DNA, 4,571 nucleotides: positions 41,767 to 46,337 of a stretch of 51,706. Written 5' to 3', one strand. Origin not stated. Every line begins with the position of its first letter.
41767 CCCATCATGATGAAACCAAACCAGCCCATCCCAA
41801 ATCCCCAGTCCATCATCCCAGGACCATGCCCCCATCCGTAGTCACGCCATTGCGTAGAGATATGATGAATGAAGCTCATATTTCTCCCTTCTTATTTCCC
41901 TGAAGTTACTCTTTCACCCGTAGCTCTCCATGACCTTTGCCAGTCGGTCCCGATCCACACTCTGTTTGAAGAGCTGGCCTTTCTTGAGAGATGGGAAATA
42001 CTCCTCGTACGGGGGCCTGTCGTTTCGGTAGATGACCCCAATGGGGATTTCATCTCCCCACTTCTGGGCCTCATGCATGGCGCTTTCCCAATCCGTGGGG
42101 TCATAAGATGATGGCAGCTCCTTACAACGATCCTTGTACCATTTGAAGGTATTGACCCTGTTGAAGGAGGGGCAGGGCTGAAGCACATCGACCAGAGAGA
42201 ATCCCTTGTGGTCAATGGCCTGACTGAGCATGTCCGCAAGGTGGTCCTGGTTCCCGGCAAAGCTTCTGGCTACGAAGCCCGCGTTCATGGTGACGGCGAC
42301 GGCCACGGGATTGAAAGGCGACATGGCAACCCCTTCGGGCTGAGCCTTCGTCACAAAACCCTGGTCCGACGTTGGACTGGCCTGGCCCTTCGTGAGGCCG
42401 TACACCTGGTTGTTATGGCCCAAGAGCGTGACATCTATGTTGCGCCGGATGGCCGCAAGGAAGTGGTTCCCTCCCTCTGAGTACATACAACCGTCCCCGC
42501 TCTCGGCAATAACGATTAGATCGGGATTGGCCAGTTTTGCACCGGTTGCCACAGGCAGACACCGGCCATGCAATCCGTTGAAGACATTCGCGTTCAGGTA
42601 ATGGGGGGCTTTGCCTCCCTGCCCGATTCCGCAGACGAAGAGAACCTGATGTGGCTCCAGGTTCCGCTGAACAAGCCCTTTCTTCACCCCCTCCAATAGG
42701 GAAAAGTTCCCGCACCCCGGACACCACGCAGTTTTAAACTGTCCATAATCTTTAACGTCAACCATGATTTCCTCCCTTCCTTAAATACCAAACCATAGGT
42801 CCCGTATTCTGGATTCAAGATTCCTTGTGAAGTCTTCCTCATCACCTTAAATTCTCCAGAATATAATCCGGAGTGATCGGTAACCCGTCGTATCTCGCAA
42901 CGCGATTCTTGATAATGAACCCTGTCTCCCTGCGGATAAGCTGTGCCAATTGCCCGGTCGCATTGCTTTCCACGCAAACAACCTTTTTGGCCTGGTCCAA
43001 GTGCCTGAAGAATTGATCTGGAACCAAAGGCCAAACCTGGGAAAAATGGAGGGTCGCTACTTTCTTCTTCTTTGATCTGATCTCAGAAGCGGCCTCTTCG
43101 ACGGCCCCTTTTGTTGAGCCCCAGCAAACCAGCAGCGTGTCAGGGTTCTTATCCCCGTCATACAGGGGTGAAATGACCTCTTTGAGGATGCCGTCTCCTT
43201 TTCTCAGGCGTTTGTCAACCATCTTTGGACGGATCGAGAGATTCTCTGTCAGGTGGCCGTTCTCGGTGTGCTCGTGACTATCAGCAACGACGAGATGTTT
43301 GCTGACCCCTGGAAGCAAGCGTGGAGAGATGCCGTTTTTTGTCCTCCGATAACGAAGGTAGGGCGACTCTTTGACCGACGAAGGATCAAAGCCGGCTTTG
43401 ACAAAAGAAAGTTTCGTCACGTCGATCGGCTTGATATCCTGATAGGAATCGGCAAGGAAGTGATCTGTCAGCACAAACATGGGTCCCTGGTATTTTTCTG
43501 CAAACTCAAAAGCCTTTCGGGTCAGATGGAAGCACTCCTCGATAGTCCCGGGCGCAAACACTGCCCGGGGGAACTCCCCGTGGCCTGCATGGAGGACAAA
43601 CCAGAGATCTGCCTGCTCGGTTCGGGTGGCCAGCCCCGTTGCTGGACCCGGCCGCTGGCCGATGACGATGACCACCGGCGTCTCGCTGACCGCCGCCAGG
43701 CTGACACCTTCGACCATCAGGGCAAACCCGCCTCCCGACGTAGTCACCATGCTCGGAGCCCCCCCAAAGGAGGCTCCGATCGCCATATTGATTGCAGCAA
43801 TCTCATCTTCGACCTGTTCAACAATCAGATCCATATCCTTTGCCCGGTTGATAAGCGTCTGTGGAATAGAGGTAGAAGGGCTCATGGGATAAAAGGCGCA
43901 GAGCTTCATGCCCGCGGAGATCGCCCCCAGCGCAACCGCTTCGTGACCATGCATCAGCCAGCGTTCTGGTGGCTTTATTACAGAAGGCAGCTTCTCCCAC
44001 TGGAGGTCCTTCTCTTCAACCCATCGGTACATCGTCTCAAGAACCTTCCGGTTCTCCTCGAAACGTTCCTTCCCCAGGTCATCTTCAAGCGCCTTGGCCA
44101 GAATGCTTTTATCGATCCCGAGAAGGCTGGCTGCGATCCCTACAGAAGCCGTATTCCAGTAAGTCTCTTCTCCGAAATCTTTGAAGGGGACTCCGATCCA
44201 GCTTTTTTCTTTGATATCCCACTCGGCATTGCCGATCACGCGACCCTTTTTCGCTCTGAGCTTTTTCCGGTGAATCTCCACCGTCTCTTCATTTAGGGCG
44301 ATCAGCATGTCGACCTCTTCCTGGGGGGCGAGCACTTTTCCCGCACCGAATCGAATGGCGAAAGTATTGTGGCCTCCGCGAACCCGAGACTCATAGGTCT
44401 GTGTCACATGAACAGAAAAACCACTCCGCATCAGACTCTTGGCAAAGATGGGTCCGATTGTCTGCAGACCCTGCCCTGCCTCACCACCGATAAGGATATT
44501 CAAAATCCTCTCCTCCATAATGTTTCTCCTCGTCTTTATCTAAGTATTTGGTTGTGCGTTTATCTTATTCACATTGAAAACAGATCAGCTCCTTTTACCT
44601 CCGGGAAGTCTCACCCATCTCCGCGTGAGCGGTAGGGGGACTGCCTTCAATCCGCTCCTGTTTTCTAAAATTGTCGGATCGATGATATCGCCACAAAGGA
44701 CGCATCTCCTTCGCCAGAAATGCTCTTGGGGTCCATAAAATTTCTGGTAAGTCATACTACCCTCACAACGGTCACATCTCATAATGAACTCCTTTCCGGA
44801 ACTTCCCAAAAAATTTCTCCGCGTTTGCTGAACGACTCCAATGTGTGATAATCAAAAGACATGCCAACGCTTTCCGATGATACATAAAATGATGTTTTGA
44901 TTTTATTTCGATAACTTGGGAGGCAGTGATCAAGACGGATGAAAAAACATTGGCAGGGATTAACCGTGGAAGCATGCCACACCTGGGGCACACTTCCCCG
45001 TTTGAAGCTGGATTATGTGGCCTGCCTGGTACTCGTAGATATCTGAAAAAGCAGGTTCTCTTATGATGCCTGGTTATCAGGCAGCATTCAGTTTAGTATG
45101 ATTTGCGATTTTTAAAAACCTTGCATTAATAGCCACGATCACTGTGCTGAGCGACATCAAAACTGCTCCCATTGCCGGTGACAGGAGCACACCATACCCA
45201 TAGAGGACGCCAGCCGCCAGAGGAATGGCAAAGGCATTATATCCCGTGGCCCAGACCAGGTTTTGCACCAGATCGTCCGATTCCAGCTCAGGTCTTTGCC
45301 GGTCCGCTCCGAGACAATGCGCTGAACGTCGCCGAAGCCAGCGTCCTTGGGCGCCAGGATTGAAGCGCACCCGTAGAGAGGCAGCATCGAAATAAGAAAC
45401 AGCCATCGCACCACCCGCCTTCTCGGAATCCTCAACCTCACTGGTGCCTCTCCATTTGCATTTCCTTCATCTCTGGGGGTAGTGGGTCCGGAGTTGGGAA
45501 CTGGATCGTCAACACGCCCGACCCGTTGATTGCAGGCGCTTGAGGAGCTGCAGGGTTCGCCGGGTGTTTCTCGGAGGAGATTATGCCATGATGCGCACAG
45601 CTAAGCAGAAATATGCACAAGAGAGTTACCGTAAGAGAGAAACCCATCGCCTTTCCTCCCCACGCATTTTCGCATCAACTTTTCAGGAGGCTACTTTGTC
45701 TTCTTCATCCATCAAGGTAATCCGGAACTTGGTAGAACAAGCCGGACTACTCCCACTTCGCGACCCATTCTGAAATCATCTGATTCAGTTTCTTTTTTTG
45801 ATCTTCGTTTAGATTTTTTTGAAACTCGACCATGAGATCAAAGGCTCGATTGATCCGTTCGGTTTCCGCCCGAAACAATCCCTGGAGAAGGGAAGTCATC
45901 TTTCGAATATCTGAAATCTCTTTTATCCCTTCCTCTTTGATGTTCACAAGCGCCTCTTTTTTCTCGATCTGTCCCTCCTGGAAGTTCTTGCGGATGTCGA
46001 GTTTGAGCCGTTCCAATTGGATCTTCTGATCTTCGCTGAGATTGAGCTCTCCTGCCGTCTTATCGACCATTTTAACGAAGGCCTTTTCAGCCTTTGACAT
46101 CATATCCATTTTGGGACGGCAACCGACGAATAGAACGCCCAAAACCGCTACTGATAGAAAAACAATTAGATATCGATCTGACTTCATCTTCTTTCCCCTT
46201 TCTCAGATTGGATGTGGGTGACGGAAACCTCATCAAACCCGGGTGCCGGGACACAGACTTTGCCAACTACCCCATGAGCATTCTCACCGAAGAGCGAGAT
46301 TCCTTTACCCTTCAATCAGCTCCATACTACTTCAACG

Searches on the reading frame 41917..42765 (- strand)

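Call 6: search_protein_families(library=pfam, proteins=[window:41917-42765:-], max_evalue=0.01)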
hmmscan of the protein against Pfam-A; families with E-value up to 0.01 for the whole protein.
window:41917-42765:- (283 aa): 2 families
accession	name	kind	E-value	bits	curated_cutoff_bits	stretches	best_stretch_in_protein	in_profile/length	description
PF02775.26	TPP_enzyme_C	-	6.3e-29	101.2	21.9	1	53-194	18-151/151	Thiamine pyrophosphate enzyme, C-terminal TPP binding domain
PF12367.13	PFO_beta_C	-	3.4e-27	94.7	24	1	198-261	1-65/66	Pyruvate ferredoxin oxidoreductase beta subunit C terminal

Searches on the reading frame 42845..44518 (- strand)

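Call 6: search_protein_families(library=pfam, proteins=[window:42845-44518:-], max_evalue=0.01)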
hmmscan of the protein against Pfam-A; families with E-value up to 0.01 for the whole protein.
window:42845-44518:- (558 aa): 5 families
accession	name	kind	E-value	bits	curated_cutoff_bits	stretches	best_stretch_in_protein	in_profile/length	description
PF01855.24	POR_N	-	3.8e-50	171.2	27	1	198-427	2-222/231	Pyruvate flavodoxin/ferredoxin oxidoreductase, thiamine diP-bdg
PF01558.24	POR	-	1e-24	88.1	27.4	1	14-162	1-170/173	Pyruvate ferredoxin/flavodoxin oxidoreductase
PF17147.9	PFOR_II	-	5e-06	27.3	27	1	460-550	2-99/102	Pyruvate:ferredoxin oxidoreductase core domain II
PF02776.23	TPP_enzyme_N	-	1.4e-05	25.3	26.8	1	190-295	2-106/119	Thiamine pyrophosphate enzyme, N-terminal TPP binding domain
PF02780.25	Transketolase_C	-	0.0047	17.3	25.9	0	457-520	8-71/124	Transketolase, C-terminal domain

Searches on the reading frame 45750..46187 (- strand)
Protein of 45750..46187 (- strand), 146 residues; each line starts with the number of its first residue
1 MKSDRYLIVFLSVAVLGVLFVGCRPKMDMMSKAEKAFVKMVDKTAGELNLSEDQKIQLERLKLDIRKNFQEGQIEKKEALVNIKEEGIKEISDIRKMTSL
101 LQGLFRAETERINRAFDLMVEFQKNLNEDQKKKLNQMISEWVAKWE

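Call 6: search_protein_families(library=pfam, proteins=[window:45750-46187:-], max_evalue=0.01)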
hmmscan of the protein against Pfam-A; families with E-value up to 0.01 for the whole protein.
window:45750-46187:- (146 aa): 1 family
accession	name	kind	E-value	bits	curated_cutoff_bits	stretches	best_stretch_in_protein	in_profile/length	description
PF07813.17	LTXXQ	-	0.00048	21.2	24.3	1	41-136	6-98/100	LTXXQ motif family protein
